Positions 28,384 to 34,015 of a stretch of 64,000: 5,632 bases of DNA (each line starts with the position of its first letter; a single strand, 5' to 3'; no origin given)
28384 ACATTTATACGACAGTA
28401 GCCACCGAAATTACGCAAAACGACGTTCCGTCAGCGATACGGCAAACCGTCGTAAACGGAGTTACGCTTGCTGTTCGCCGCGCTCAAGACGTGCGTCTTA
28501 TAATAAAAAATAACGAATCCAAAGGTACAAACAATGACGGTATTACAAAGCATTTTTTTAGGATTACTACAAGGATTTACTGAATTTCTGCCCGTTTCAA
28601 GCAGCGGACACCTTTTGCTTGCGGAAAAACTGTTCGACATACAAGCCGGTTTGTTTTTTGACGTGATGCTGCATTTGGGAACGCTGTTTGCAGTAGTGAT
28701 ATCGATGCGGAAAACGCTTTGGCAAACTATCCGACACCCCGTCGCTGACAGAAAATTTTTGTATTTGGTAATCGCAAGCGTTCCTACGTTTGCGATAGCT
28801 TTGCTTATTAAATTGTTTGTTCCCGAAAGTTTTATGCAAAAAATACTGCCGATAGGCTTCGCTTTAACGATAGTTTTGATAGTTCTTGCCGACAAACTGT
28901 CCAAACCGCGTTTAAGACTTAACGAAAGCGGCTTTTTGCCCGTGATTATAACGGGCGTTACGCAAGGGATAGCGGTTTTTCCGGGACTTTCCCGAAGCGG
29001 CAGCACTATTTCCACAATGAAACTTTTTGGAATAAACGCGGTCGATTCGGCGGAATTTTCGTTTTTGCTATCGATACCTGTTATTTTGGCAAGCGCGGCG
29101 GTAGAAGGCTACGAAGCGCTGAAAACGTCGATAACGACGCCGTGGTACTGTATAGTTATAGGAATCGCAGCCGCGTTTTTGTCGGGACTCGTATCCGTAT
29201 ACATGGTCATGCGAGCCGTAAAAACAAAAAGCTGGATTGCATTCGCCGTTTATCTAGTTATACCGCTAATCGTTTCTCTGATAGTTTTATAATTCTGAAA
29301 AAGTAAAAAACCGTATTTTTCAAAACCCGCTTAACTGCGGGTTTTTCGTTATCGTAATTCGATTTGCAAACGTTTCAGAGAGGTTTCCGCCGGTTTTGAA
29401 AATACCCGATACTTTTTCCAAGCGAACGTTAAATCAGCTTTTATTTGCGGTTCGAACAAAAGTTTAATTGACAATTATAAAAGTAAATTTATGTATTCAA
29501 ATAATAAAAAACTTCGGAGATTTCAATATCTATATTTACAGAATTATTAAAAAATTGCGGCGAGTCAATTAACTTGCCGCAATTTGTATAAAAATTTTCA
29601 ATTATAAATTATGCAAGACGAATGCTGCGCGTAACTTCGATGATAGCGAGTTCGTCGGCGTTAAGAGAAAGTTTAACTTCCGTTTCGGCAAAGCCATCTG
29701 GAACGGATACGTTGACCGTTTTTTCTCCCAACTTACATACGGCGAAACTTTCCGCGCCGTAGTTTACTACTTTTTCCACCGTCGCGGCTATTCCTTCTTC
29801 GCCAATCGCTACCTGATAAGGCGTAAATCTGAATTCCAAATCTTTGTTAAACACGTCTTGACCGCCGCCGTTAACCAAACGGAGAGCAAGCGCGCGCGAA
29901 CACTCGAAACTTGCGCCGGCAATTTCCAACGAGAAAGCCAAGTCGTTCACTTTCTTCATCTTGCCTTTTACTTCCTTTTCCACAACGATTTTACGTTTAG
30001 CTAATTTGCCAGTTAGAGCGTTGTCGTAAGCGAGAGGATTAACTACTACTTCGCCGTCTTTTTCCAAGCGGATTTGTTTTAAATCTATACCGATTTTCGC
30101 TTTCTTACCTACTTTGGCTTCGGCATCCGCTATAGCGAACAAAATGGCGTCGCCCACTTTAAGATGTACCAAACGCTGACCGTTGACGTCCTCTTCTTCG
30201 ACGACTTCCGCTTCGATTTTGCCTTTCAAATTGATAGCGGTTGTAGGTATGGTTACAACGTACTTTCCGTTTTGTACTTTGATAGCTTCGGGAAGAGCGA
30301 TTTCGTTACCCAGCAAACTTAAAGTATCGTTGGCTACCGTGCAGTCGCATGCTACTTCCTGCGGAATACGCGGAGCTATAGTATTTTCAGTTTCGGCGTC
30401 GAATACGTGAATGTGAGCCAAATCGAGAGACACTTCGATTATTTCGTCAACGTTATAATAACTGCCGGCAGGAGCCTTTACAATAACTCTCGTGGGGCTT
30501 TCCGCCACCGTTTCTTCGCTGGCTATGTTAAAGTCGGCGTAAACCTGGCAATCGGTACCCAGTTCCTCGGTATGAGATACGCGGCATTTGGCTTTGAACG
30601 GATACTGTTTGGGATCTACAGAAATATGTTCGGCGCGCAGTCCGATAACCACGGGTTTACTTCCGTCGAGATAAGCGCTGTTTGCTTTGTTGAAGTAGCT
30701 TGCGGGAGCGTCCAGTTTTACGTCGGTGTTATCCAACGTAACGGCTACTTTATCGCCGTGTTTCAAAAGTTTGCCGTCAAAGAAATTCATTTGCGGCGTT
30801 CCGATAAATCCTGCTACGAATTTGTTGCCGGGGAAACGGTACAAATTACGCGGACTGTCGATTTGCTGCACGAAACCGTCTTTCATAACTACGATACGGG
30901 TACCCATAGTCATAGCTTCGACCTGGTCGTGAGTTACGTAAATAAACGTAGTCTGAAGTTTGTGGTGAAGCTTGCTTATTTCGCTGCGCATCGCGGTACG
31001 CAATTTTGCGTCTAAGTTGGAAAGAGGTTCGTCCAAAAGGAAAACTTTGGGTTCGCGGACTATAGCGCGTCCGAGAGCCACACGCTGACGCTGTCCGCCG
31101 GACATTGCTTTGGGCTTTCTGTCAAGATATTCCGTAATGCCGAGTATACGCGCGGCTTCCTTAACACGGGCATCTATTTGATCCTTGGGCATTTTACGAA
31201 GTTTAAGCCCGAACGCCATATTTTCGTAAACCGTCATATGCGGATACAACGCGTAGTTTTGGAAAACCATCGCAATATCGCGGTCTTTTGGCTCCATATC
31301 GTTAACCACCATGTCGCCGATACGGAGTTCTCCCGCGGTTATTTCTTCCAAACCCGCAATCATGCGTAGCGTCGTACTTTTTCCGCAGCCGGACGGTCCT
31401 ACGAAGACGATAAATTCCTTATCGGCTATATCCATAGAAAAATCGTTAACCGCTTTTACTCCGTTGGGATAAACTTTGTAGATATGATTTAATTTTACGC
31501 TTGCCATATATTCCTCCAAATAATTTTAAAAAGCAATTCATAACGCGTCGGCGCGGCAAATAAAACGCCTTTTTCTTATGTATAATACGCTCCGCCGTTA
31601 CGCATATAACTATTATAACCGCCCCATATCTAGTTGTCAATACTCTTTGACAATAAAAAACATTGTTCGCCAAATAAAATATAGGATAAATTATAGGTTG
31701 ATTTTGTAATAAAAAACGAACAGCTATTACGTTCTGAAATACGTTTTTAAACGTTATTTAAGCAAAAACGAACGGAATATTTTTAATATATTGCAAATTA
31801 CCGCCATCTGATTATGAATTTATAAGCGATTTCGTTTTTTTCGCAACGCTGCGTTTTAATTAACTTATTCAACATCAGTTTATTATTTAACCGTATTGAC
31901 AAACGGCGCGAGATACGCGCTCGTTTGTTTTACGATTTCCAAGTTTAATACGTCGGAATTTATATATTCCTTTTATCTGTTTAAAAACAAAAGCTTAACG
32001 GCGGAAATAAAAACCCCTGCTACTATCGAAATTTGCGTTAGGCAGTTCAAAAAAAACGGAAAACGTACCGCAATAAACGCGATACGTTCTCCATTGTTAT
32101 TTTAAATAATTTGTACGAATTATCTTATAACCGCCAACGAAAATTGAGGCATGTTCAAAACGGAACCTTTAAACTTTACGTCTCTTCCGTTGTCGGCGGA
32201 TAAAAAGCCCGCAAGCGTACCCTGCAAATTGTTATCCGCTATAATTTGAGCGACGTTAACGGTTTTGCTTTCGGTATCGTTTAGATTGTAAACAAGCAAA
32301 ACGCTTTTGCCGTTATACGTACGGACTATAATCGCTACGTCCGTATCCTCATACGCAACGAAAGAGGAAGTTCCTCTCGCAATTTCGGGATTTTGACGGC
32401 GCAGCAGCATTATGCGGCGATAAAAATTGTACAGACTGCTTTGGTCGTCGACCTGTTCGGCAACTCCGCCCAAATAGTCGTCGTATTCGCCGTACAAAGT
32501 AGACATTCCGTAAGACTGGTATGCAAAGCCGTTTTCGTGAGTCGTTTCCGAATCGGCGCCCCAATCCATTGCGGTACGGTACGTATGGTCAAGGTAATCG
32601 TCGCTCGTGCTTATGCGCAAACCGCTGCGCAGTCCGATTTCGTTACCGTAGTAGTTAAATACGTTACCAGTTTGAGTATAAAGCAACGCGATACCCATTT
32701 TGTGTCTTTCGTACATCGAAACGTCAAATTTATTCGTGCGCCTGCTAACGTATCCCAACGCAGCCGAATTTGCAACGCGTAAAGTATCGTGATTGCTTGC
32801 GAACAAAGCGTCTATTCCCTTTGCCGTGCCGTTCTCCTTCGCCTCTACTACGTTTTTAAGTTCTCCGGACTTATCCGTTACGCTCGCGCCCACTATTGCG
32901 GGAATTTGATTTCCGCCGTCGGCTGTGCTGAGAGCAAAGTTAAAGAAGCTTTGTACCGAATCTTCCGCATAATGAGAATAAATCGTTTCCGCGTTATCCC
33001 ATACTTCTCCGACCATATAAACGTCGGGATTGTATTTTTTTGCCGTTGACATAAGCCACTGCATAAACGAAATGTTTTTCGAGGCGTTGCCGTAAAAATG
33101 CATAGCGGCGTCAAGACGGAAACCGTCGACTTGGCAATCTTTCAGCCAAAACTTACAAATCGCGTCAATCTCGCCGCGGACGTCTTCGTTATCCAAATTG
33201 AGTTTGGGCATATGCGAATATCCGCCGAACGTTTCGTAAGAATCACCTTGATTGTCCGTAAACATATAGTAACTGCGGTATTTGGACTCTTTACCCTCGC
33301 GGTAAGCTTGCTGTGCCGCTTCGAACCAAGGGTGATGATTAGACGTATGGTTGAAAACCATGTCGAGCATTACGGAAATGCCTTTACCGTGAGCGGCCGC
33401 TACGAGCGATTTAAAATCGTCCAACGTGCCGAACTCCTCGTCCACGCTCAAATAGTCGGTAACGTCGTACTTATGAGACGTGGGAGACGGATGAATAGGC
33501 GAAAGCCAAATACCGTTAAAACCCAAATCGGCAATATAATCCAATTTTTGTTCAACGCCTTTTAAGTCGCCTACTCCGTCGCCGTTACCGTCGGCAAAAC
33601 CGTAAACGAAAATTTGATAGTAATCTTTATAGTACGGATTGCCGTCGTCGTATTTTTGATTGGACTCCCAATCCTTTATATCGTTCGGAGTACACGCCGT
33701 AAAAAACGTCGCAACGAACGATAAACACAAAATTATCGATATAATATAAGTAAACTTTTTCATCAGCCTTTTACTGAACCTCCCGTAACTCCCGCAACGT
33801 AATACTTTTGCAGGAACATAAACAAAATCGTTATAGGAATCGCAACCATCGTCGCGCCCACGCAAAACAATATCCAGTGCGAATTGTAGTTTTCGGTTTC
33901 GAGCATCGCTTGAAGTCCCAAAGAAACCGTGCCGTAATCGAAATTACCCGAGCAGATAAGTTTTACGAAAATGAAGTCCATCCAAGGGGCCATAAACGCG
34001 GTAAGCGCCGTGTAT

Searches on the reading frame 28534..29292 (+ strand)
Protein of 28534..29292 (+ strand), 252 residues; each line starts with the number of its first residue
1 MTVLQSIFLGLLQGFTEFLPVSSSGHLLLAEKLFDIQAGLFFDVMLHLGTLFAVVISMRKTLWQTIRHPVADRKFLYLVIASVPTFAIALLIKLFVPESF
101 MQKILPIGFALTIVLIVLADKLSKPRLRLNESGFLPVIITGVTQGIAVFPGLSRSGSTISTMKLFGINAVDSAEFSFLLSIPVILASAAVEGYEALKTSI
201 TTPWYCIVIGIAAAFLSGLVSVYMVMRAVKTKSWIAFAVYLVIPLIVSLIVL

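Call 73: search_protein_families(library=pfam, proteins=[window:28534-29292:+], max_evalue=0.00001)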
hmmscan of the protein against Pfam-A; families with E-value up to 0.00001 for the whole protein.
window:28534-29292:+ (252 aa): 1 family
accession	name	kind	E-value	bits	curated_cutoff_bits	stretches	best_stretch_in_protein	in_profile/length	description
PF02673.24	BacA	-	3.4e-56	191.2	33.4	1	7-243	2-253/257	Bacitracin resistance protein BacA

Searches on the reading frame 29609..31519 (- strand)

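Call 7: search_protein_families(library=pfam, proteins=[window:29609-31519:-])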
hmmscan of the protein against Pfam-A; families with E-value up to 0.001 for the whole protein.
window:29609-31519:- (636 aa): 6 families
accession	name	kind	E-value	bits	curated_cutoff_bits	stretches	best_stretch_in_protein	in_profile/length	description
PF00005.33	ABC_tran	-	7.1e-33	114.6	25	1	25-166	2-136/137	ABC transporter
PF17912.7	OB_MalK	-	2.2e-10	41.7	27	1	240-299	1-53/53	MalK OB fold domain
PF02463.25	SMC_N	-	3.5e-07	30.3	40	1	30-214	20-216/220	RecF/RecN/SMC N terminal domain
PF08402.16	TOBE_2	-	6.7e-07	29.8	21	0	292-373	1-76/76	TOBE domain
PF13304.12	AAA_21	-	0.0003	21.4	27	0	139-199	238-300/304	AAA domain, putative AbiEii toxin, Type IV TA system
PF03215.21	Rad17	-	0.00052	20.4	23.8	1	28-101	39-112/186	Rad17 P-loop domain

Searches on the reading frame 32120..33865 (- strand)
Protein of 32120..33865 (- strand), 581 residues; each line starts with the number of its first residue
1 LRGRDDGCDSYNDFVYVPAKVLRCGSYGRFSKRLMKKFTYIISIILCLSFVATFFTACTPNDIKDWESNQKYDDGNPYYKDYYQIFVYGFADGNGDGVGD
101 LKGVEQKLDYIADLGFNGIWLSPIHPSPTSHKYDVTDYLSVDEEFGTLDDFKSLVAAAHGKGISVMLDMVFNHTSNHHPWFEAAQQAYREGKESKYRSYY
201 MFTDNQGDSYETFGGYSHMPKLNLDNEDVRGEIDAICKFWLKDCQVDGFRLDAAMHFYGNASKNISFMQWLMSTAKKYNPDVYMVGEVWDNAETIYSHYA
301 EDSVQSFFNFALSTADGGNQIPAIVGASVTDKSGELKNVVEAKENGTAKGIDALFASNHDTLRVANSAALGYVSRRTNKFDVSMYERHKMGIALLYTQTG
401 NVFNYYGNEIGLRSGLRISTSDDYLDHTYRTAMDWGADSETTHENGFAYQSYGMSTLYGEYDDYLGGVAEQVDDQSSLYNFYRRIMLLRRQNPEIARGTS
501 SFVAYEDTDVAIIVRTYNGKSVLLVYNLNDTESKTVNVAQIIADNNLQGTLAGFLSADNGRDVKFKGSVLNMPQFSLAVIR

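Call 7: search_protein_families(library=pfam, proteins=[window:32120-33865:-])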
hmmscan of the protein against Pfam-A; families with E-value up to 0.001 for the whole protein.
window:32120-33865:- (581 aa): 3 families
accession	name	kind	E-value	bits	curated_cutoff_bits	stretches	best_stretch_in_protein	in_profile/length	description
PF00128.31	Alpha-amylase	-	4.5e-74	250.7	22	1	84-498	1-446/446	Alpha amylase, catalytic domain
PF14701.12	hDGE_amylase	-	2.2e-06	27.5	27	1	98-183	18-112/439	Glycogen debranching enzyme, glucanotransferase domain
PF11941.14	DUF3459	-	0.00033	21.4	22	1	481-535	1-58/90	Domain of unknown function (DUF3459)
